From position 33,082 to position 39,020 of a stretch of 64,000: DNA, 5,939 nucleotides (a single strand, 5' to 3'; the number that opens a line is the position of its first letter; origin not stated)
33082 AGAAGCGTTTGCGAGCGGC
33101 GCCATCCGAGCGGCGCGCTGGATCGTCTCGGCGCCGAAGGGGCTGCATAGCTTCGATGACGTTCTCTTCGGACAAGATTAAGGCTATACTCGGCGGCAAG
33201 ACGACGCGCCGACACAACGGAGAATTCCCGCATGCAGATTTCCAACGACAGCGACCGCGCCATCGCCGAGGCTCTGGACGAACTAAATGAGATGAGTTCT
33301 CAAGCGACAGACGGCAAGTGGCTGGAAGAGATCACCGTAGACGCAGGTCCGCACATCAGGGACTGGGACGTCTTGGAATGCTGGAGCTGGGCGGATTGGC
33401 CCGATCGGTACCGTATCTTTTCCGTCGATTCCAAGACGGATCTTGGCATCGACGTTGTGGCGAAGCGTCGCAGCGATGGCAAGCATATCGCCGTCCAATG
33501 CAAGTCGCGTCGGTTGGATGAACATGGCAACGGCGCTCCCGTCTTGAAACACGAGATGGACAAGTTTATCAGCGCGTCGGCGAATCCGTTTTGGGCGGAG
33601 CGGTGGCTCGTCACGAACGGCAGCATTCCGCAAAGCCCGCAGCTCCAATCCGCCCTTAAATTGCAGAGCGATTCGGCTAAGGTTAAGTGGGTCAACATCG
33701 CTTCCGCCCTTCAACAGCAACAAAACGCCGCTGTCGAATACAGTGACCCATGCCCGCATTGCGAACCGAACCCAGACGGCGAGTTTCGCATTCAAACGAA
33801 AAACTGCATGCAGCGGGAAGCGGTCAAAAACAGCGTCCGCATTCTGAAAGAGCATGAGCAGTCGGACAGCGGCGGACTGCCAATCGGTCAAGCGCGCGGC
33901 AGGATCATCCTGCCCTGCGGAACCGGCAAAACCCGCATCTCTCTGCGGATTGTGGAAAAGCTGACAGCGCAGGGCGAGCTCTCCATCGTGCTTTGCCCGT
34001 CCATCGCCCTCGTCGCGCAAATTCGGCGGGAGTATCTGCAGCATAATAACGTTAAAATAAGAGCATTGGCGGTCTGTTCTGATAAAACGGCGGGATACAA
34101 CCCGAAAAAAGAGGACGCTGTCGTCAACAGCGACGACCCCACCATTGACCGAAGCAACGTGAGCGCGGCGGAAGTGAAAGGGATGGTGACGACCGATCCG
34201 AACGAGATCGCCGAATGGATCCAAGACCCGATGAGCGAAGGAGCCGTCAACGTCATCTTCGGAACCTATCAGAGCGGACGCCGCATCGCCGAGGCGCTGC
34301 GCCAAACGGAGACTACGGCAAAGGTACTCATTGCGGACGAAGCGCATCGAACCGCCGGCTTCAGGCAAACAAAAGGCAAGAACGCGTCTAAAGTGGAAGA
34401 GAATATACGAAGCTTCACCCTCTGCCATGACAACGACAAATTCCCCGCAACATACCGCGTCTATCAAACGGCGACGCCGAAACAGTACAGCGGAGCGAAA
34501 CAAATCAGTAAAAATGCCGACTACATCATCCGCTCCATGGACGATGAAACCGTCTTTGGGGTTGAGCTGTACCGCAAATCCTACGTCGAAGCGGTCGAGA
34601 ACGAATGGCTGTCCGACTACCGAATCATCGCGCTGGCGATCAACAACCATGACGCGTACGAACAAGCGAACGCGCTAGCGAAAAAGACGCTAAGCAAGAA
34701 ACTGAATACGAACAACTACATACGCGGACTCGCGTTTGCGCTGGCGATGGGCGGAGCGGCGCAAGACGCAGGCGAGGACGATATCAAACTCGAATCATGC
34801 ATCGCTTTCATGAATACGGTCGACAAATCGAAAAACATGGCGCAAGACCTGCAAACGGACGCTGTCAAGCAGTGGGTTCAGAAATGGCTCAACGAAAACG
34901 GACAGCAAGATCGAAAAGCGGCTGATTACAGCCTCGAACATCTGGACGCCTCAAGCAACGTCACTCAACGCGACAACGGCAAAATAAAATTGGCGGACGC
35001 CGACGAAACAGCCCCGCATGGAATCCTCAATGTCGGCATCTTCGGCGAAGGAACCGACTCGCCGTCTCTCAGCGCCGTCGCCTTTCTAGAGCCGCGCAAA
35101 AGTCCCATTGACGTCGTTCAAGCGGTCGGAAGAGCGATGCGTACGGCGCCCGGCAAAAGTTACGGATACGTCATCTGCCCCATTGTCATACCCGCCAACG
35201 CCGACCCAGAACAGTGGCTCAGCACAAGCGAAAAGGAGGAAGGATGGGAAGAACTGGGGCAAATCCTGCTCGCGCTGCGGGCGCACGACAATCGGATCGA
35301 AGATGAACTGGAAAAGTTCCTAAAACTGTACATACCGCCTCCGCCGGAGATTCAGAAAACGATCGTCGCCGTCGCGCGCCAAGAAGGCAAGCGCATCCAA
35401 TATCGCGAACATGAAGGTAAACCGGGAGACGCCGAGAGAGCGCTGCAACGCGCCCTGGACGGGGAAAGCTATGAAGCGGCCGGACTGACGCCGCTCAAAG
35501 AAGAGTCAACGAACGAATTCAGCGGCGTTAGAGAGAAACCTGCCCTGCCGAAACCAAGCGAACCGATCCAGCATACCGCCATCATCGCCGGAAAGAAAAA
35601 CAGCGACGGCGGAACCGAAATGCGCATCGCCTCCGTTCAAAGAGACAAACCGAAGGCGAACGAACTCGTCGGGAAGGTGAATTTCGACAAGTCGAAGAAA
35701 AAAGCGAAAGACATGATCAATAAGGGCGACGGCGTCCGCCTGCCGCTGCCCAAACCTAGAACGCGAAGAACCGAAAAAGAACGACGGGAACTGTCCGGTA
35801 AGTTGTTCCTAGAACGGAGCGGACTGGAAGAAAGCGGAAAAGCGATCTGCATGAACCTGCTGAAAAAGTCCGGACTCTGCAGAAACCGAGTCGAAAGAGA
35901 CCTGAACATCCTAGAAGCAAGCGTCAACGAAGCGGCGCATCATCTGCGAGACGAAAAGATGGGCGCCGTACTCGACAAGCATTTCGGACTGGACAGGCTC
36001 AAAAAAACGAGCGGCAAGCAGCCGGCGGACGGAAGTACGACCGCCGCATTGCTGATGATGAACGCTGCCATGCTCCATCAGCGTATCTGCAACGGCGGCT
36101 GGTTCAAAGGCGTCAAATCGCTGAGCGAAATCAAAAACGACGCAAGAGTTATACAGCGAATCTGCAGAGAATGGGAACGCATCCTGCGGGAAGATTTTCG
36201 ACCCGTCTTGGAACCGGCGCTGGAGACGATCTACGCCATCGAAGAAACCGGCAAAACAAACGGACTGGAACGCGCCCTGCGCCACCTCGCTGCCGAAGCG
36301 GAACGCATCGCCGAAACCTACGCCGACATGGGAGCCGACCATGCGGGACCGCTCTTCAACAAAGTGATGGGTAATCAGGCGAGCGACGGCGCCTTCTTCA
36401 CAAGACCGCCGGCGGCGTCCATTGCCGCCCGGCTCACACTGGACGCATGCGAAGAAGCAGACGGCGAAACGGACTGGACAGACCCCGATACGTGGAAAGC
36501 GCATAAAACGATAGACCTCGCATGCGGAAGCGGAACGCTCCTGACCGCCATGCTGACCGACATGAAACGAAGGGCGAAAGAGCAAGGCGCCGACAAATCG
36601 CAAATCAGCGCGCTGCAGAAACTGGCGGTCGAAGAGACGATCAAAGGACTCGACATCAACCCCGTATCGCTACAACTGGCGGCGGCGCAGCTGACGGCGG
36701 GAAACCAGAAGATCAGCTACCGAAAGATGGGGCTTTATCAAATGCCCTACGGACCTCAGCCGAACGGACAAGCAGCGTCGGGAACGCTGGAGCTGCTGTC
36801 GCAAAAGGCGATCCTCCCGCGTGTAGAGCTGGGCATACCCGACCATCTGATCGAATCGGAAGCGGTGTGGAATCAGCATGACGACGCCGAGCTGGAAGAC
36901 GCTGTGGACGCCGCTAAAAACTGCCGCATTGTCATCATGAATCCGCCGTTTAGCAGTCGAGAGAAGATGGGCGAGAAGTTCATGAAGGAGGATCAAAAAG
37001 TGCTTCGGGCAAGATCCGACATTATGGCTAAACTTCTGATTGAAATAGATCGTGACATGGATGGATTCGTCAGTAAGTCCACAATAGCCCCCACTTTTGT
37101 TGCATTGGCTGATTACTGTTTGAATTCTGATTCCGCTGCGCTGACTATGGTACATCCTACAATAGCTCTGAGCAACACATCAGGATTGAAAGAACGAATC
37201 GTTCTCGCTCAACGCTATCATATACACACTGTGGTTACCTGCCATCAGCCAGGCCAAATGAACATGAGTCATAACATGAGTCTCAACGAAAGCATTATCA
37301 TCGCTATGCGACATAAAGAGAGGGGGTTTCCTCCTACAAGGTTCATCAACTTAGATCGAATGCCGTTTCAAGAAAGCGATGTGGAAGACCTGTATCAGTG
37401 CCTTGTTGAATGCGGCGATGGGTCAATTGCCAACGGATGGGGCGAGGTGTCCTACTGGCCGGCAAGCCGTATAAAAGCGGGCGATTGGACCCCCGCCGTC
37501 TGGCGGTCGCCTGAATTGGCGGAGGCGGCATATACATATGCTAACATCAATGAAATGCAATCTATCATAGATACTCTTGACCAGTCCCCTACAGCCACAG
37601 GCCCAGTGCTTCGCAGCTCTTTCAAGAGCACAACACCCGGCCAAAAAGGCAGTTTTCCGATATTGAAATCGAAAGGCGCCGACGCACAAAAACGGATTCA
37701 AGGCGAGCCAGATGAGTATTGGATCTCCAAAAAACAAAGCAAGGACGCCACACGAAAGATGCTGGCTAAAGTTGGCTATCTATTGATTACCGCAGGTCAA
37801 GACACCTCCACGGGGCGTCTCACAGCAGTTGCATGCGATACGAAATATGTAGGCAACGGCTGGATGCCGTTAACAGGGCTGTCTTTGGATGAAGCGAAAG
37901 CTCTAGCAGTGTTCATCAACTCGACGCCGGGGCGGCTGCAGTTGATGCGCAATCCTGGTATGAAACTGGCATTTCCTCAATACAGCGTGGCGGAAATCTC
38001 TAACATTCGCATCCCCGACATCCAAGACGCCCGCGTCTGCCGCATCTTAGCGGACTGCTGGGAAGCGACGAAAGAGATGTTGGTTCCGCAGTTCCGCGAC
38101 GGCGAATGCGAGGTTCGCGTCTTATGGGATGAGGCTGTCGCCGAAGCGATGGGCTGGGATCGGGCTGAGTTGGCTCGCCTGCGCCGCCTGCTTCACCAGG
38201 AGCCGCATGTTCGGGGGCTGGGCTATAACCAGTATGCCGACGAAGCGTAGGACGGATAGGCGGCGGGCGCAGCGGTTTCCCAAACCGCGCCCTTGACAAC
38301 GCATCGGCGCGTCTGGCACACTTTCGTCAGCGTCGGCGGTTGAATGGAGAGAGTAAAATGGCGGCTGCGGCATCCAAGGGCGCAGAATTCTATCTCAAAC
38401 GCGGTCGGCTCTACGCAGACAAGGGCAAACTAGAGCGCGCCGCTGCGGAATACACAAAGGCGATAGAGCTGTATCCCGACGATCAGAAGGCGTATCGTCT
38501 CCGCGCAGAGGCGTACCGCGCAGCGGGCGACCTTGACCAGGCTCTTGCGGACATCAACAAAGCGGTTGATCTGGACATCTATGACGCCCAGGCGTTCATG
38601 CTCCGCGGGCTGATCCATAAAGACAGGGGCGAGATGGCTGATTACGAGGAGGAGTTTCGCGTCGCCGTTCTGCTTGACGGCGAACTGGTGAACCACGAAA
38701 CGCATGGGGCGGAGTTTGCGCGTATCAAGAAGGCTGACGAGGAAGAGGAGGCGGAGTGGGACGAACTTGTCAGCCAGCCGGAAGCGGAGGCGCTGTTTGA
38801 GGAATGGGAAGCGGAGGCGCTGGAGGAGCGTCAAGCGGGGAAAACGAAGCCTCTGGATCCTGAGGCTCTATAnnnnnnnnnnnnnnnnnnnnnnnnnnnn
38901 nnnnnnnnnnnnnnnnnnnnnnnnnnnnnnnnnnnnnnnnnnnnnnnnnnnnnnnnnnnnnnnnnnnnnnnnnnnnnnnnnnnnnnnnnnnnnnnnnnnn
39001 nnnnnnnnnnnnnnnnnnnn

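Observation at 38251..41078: Three tandem copies (plus a fourth at 1904-2988) of a translationally coupled TPR-protein / RelE-ParE-fold cassette: possible toxin-antitoxin family with a TPR antitoxin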

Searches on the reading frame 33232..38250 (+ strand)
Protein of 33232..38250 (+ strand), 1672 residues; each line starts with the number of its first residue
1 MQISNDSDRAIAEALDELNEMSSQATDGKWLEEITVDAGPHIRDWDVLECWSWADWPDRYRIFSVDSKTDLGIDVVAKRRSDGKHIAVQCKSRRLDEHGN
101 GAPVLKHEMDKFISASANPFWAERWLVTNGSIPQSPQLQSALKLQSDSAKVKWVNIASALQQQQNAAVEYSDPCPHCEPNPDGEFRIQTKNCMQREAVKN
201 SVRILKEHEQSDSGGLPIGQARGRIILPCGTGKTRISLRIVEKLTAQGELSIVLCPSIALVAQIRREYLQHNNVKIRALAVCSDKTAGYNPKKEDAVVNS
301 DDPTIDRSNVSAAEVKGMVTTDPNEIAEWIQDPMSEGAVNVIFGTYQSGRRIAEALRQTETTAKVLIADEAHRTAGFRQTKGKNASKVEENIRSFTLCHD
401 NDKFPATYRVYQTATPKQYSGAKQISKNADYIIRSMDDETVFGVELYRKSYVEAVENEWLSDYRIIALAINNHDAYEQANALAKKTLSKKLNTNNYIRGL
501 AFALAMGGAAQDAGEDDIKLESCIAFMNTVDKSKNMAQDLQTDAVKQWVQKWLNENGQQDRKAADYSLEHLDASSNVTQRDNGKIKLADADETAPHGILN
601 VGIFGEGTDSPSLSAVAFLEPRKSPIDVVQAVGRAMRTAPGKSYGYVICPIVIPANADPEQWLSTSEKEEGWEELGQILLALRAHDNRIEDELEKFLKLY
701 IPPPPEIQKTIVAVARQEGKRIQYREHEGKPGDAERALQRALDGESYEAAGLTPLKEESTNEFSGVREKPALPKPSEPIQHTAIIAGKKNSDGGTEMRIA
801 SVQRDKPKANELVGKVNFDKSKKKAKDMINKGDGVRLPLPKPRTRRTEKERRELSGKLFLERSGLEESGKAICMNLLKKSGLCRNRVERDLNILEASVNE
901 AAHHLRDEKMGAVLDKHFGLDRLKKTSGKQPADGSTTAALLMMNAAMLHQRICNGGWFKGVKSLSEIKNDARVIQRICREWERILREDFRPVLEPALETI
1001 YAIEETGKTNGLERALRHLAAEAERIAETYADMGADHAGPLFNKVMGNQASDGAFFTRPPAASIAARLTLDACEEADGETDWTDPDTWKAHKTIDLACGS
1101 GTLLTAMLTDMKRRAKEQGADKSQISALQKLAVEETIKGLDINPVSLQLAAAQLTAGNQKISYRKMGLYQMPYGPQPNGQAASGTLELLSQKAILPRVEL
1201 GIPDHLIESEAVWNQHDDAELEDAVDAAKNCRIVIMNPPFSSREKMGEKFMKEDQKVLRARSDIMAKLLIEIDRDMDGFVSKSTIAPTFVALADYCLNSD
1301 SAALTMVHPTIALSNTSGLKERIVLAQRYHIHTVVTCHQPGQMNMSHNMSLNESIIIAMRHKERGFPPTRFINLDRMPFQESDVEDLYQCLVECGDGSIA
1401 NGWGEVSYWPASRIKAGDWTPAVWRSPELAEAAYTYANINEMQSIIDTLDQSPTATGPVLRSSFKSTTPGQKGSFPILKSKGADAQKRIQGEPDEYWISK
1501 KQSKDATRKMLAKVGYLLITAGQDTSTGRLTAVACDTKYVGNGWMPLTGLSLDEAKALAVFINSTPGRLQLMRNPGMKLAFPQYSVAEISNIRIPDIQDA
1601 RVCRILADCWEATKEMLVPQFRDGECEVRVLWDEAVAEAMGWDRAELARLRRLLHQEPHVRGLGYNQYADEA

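Call 46: search_protein_families(library=pfam, proteins=[window:33232-38250:+], max_evalue=0.01)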
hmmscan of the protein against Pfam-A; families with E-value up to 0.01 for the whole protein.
window:33232-38250:+ (1672 aa): 7 families
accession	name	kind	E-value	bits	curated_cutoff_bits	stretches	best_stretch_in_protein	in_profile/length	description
PF04851.21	ResIII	-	2.7e-16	60.4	22.5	1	193-417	7-163/164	Type III restriction enzyme, res subunit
PF13156.12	Mrr_cat_2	-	2e-12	47.6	22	1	49-156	12-107/127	Restriction endonuclease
PF00271.37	Helicase_C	-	4.4e-05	24.1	23.5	1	562-638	38-109/110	Helicase conserved C-terminal domain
PF05175.20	MTS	-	0.00059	20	23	0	1223-1260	89-132/170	Methyltransferase small domain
PF02384.22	N6_Mtase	-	0.00075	19.3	20.4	0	1205-1362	100-234/311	N-6 DNA Methylase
PF09848.15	SLFN-g3_helicase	-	0.0045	16.8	24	1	230-393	11-108/354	Schlafen group 3, DNA/RNA helicase domain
PF04471.18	Mrr_cat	-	0.0081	16.7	21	0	66-131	29-88/115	Restriction endonuclease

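Call 72: search_protein_families(library=padloc, proteins=[window:33232-38250:+], max_evalue=0.01)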
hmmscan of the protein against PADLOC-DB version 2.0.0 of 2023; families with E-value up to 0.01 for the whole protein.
window:33232-38250:+ (1672 aa): 12 families
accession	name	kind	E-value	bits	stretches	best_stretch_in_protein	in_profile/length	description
PDLC03597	REase_MTase_IIG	-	9.6e-96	319.7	1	11-695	5-649/1646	Type IIG restriction enzyme-methyltransferase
PDLC03051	REase_MTase_I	-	5.3e-59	197.5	1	221-696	197-655/1591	Type I restriction enzyme-methyltransferase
PDLC02707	PbeA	-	6.2e-12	42.9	2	221-298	269-345/672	PbeA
PDLC02704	PbeA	-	1.6e-07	28.2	1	406-658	408-651/682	PbeA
PDLC02706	PbeA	-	1e-05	22.3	0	223-283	288-348/722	PbeA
PDLC03630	REase_MTase_IIG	-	5.8e-05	19.1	1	1084-1150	400-462/1100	Type IIG restriction enzyme-methyltransferase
PDLC03338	MTase_II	-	0.00033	17.5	1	1051-1156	128-215/604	Type II methyltransferase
PDLC02525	PglX|PglXI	-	0.00045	17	1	1075-1156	269-347/607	PglX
PDLC03658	mREase_IV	-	0.0011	14.8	1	595-648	502-555/953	Type IV methyl-directed restriction enzyme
PDLC03021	MTase_I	-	0.0013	15.6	0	1091-1153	186-244/491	Type I methyltransferase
PDLC02703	PbeA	-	0.002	14.8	0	224-272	265-315/626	PbeA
PDLC03348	MTase_II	-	0.0078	12.8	0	1092-1154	249-309/727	Type II methyltransferase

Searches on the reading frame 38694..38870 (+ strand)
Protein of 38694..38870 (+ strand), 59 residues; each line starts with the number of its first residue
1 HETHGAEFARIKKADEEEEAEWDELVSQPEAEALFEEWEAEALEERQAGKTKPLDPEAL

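Call 7: search_protein_families(library=pfam, proteins=[window:38694-38870:+], max_evalue=10)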
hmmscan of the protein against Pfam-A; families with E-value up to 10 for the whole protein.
seq(59 aa): 0 families
